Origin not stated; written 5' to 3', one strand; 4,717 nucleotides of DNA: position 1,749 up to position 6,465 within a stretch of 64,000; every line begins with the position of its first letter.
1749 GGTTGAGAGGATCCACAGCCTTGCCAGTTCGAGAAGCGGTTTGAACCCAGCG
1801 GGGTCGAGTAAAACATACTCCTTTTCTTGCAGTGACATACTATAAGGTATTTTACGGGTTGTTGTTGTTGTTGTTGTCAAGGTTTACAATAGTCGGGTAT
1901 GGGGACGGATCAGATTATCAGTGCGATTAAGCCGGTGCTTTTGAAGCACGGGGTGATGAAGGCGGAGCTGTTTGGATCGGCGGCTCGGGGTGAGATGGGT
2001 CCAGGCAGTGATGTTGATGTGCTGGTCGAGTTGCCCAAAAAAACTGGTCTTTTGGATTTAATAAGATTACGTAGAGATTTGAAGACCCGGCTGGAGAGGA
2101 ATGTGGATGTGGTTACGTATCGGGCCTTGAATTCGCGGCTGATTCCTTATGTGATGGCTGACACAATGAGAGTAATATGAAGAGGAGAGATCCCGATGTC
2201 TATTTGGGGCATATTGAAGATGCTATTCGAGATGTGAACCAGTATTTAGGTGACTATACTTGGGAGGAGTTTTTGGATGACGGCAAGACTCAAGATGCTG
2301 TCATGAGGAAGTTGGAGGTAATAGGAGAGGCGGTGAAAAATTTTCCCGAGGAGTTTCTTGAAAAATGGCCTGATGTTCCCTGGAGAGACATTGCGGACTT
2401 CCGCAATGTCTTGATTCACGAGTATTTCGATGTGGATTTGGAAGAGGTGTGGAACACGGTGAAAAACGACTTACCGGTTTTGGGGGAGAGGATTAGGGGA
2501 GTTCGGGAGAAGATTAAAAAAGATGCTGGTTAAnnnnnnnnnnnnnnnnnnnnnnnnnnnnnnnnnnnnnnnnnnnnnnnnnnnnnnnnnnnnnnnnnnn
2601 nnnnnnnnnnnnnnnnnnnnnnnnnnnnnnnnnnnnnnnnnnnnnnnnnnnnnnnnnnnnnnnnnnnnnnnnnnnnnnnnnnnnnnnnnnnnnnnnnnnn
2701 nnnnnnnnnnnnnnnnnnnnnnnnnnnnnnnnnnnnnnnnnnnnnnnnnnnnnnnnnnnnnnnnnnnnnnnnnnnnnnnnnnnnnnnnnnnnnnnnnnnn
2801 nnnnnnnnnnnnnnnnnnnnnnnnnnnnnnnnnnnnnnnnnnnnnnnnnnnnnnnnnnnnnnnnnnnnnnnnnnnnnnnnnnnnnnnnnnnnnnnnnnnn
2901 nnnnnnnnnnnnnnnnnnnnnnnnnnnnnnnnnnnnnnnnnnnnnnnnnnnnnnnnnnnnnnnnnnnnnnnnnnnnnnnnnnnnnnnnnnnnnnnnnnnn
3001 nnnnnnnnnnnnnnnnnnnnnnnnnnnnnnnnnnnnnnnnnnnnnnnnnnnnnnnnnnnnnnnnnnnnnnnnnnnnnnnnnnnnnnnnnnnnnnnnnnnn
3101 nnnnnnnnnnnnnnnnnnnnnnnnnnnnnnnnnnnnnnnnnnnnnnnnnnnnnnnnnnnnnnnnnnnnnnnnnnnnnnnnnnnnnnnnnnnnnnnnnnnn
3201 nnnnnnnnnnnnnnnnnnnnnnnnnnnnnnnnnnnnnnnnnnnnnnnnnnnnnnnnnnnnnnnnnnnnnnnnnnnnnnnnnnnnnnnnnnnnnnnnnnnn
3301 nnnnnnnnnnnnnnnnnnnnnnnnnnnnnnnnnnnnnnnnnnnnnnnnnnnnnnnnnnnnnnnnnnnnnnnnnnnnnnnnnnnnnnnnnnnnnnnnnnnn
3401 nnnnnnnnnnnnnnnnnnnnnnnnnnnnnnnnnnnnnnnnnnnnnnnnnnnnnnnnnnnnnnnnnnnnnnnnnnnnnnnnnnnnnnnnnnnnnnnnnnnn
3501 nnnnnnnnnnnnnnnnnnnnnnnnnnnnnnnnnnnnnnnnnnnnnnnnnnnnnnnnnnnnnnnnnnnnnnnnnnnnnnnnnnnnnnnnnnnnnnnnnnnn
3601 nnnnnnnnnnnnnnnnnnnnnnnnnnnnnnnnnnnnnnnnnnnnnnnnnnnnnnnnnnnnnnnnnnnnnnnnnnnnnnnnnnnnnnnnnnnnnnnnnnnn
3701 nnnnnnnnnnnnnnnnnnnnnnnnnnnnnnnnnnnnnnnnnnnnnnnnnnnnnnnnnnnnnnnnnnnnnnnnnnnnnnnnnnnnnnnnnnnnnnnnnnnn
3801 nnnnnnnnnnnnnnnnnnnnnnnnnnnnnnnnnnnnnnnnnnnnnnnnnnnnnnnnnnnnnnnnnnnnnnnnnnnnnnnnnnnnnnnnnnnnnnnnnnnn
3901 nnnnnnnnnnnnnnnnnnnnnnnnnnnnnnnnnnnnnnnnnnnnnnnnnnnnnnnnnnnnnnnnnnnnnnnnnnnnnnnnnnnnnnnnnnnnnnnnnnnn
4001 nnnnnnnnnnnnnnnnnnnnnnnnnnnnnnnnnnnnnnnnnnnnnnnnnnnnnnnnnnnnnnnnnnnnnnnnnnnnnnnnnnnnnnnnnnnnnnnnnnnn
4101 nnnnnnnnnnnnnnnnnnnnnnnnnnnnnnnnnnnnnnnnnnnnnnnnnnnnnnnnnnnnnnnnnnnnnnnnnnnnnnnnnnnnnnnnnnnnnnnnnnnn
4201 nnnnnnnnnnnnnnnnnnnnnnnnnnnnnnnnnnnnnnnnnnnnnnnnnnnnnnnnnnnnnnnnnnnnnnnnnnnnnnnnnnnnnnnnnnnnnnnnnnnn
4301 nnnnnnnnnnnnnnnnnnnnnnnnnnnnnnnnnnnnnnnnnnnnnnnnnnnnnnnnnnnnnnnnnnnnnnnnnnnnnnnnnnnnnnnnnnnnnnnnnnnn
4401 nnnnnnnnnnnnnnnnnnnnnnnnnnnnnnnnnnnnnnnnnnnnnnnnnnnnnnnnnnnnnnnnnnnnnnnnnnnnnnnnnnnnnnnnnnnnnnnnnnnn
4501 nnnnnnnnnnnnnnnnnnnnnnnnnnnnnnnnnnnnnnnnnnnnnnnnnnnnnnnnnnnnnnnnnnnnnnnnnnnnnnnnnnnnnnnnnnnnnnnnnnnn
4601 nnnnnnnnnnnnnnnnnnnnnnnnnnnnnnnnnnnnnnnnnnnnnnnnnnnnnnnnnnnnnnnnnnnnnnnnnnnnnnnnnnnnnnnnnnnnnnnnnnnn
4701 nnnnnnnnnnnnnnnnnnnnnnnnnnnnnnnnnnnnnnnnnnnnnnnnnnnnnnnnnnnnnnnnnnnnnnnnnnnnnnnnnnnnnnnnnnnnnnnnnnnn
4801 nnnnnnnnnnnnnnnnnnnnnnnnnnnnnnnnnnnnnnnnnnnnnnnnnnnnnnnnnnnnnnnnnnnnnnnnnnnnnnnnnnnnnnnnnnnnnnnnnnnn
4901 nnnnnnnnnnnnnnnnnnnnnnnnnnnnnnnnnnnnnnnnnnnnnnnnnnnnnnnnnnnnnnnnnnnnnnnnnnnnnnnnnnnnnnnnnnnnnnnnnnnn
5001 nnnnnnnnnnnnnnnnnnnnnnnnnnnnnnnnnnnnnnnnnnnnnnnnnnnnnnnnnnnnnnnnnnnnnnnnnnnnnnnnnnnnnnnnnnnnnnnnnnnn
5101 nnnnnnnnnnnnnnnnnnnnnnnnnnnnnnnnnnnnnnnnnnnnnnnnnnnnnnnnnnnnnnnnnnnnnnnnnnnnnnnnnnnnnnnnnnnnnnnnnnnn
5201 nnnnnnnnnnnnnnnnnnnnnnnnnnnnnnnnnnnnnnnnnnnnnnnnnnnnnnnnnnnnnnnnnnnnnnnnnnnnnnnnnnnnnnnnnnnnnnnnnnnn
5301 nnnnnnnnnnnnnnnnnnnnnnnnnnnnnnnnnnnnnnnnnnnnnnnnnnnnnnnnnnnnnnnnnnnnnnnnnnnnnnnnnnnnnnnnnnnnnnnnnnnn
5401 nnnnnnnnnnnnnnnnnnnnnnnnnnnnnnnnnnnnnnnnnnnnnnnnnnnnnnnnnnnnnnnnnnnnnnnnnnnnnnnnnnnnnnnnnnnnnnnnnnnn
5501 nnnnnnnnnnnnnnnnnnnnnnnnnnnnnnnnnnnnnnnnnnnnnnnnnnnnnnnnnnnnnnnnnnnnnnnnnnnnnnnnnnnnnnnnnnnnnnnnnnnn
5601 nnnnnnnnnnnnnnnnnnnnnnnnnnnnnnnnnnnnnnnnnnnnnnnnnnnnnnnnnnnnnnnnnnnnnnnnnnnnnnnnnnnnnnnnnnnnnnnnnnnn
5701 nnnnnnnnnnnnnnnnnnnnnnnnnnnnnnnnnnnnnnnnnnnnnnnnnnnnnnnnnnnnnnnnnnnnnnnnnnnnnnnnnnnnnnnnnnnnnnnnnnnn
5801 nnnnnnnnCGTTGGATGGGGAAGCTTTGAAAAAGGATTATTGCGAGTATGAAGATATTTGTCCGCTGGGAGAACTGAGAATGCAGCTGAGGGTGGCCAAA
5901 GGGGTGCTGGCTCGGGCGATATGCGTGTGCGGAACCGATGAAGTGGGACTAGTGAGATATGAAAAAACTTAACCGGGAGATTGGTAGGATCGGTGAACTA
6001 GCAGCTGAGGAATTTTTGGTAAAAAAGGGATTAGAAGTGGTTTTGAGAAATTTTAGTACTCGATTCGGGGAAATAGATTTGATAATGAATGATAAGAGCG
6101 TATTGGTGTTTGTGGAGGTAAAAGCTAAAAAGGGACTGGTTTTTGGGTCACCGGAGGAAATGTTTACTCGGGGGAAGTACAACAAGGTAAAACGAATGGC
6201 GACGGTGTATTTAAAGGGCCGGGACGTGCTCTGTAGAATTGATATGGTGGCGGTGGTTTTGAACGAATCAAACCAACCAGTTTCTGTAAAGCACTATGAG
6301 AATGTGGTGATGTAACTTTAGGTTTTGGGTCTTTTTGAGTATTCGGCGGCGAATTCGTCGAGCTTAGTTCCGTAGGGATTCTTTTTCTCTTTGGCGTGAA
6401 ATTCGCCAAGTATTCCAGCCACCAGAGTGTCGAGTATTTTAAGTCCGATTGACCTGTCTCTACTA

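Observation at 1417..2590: HepT/MNT toxin-antitoxin cassette inserted into the 5' end of comM, flanked by a duplicated comM start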

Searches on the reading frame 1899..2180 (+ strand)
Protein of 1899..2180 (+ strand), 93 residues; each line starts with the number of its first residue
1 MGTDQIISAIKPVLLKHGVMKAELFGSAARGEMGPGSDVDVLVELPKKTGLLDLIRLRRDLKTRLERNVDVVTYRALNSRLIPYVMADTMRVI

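Call 6: search_protein_families(library=pfam, proteins=[window:1899-2180:+], max_evalue=0.01)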
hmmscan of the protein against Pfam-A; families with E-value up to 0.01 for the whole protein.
window:1899-2180:+ (93 aa): 3 families
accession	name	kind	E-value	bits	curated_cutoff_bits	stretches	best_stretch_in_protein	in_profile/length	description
PF01909.29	NTP_transf_2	-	3e-13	50.4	21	1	16-79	11-79/93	Nucleotidyltransferase domain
PF18765.7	Polbeta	-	2.6e-11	44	26.9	1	10-86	3-81/93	Polymerase beta, Nucleotidyltransferase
PF22600.2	MTPAP-like_central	-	0.0095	16.5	27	1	20-56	40-71/139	Poly(A) RNA polymerase, mitochondrial-like, central palm domain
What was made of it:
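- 1899..2180 (+): MNT (MntA-type) antitoxin, 93 aa, with the G26-S27-x10-D38-x-D40 motif. Pfam NTP_transf_2 3e-13 and Polbeta (call 6).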

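Call 14: find_encoding_contigs(protein=window:1899-2180:+, flank=6000, max_places=10)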
Protein window:1899-2180:+ (93 aa): 22 contigs read that carry it; 9 places shown.
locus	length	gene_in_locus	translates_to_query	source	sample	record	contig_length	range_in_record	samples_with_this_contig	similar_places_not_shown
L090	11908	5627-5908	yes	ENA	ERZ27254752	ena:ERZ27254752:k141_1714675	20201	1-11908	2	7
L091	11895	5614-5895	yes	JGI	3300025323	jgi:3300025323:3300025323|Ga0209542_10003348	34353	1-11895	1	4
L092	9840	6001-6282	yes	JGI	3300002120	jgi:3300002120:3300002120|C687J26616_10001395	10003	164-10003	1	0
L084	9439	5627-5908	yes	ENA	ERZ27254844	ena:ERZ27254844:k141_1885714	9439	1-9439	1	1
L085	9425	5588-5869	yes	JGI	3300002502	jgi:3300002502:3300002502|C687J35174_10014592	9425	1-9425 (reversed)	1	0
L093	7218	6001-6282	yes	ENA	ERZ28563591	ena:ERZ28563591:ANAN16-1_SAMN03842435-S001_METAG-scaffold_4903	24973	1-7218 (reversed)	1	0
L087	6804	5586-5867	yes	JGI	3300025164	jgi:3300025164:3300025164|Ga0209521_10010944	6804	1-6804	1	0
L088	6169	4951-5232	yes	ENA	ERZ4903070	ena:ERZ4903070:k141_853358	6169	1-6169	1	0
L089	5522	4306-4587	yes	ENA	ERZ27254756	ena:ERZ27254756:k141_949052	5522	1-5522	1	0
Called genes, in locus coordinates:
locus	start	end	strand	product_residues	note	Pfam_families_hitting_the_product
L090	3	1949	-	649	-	?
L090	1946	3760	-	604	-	PF12728:HTH_17, PF02743:dCache_1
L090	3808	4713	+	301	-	PF02481:DNA_processg_A, PF17782:WHD_DprA (weak)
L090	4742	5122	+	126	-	PF00072:Response_reg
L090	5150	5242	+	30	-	-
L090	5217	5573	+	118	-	-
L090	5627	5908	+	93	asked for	PF01909:NTP_transf_2, PF18765:Polbeta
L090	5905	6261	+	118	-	PF01934:HepT-like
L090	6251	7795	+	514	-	PF13541:ChlI, PF00493:MCM (faint), PF01078:Mg_chelatase, PF00158:Sigma54_activat (faint), PF07728:AAA_5 (faint), PF13335:Mg_chelatase_C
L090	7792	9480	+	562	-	PF09972:DUF2207, PF20990:DUF2207_C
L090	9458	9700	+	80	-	-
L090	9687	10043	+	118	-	PF08378:NERD (weak), PF02021:UPF0102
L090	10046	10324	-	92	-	-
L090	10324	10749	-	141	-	PF03946:Ribosomal_L11_N, PF00298:Ribosomal_L11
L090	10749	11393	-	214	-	PF02357:NusG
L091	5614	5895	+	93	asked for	PF01909:NTP_transf_2, PF18765:Polbeta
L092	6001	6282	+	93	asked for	PF01909:NTP_transf_2, PF18765:Polbeta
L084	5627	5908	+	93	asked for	PF01909:NTP_transf_2, PF18765:Polbeta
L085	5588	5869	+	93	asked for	PF01909:NTP_transf_2, PF18765:Polbeta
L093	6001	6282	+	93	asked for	PF01909:NTP_transf_2, PF18765:Polbeta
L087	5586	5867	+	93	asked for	PF01909:NTP_transf_2, PF18765:Polbeta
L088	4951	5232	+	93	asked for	PF01909:NTP_transf_2, PF18765:Polbeta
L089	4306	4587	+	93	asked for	PF01909:NTP_transf_2, PF18765:Polbeta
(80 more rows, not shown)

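Call 41: search_protein_families(library=padloc, proteins=[window:1899-2180:+], max_evalue=0.1)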
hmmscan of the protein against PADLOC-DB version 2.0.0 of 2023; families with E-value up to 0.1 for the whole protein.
window:1899-2180:+ (93 aa): 8 families
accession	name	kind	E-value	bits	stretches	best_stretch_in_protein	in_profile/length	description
PDLC04904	PDC-S09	-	6e-22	75.8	1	8-90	14-96/104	-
PDLC04902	PDC-S09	-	2.2e-21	74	1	9-89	11-92/97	-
PDLC04906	PDC-S09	-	2.1e-17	61.3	1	10-89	14-95/98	-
PDLC04905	PDC-S09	-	3.4e-14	51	1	8-81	10-87/101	-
PDLC04903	PDC-S09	-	1.2e-08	33.2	1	19-73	26-80/108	-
PDLC04368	PDC-M05A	-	2e-07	29.1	1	8-76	98-163/201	-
PDLC04907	PDC-S09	-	4.1e-06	24.9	1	15-49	23-57/114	-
PDLC04369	PDC-M05A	-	1.1e-05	23.2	1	4-43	89-127/201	-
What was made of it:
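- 1899..2180 (+): PADLOC PDC-S09 (call 41).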

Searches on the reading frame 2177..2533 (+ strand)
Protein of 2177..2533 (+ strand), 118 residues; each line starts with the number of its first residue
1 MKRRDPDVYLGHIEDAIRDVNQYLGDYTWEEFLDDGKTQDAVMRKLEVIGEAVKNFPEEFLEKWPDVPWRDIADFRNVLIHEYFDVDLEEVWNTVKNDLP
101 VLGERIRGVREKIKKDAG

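Call 6: search_protein_families(library=pfam, proteins=[window:2177-2533:+], max_evalue=0.01)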
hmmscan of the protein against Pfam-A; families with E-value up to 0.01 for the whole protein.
window:2177-2533:+ (118 aa): 1 family
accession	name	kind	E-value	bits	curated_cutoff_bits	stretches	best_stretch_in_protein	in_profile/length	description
PF01934.22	HepT-like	-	3.3e-30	104.7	23.5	1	13-106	1-117/120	Ribonuclease HepT-like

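Call 13: find_encoding_contigs(protein=window:2177-2533:+, flank=6000, max_places=10)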
Protein window:2177-2533:+ (118 aa): 22 contigs read that carry it; 9 places shown.
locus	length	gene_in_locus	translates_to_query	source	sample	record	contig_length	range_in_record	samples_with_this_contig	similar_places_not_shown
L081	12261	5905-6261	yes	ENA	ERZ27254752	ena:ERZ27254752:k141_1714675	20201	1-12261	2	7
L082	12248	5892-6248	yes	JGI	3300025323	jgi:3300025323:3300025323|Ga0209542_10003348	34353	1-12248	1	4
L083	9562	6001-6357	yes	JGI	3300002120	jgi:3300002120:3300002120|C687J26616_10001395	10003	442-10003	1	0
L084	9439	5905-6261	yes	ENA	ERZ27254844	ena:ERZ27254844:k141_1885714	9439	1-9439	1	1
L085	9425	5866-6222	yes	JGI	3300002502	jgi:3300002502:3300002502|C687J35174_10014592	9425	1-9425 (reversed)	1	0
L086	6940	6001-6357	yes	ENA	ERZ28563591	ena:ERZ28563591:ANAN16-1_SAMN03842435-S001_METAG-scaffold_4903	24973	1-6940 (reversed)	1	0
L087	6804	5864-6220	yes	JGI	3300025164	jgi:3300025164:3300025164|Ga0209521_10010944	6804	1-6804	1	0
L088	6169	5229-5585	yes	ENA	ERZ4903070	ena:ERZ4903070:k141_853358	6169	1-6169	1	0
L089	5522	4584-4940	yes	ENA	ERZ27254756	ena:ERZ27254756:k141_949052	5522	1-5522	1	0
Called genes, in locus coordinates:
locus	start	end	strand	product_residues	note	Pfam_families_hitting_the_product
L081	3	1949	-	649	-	?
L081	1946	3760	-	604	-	PF12728:HTH_17, PF02743:dCache_1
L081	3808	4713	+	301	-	PF02481:DNA_processg_A, PF17782:WHD_DprA (weak)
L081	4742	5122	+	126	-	PF00072:Response_reg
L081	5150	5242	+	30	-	-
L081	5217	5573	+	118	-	-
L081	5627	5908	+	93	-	PF01909:NTP_transf_2, PF18765:Polbeta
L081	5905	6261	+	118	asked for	PF01934:HepT-like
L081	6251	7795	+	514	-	PF13541:ChlI, PF00493:MCM (faint), PF01078:Mg_chelatase, PF00158:Sigma54_activat (faint), PF07728:AAA_5 (faint), PF13335:Mg_chelatase_C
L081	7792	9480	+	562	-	PF09972:DUF2207, PF20990:DUF2207_C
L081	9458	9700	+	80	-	-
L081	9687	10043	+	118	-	PF08378:NERD (weak), PF02021:UPF0102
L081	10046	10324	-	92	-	-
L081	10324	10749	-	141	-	PF03946:Ribosomal_L11_N, PF00298:Ribosomal_L11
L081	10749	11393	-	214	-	PF02357:NusG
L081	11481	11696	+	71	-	-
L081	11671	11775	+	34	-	-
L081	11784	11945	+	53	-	-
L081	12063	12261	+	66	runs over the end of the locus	-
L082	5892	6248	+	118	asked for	PF01934:HepT-like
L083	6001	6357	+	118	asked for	PF01934:HepT-like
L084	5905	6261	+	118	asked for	PF01934:HepT-like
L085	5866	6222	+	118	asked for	PF01934:HepT-like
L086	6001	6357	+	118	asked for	PF01934:HepT-like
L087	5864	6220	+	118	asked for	PF01934:HepT-like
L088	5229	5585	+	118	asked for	PF01934:HepT-like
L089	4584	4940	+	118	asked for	PF01934:HepT-like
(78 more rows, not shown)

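Call 41: search_protein_families(library=padloc, proteins=[window:2177-2533:+], max_evalue=0.1)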
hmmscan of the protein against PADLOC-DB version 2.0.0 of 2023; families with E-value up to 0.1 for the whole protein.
window:2177-2533:+ (118 aa): 1 family
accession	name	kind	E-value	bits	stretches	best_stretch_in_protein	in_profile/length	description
PDLC01475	Csx22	-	0.005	14.6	1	27-77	8-54/191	CAS-III-A; effector_UNK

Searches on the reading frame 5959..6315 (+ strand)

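Call 6: search_protein_families(library=pfam, proteins=[window:5959-6315:+], max_evalue=0.01)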
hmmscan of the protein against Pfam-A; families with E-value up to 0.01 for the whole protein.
window:5959-6315:+ (118 aa): 3 families
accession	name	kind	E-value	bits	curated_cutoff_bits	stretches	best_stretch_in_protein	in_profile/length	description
PF02021.23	UPF0102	-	9.9e-23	80.8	23.6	1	12-99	1-80/80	Uncharacterised protein family UPF0102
PF08378.17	NERD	-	5.8e-07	30.4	22.1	1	9-76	2-76/111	Nuclease-related domain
PF01939.22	NucS_C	-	0.00087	19.7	24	1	17-61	12-57/124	Endonuclease NucS C-terminal domain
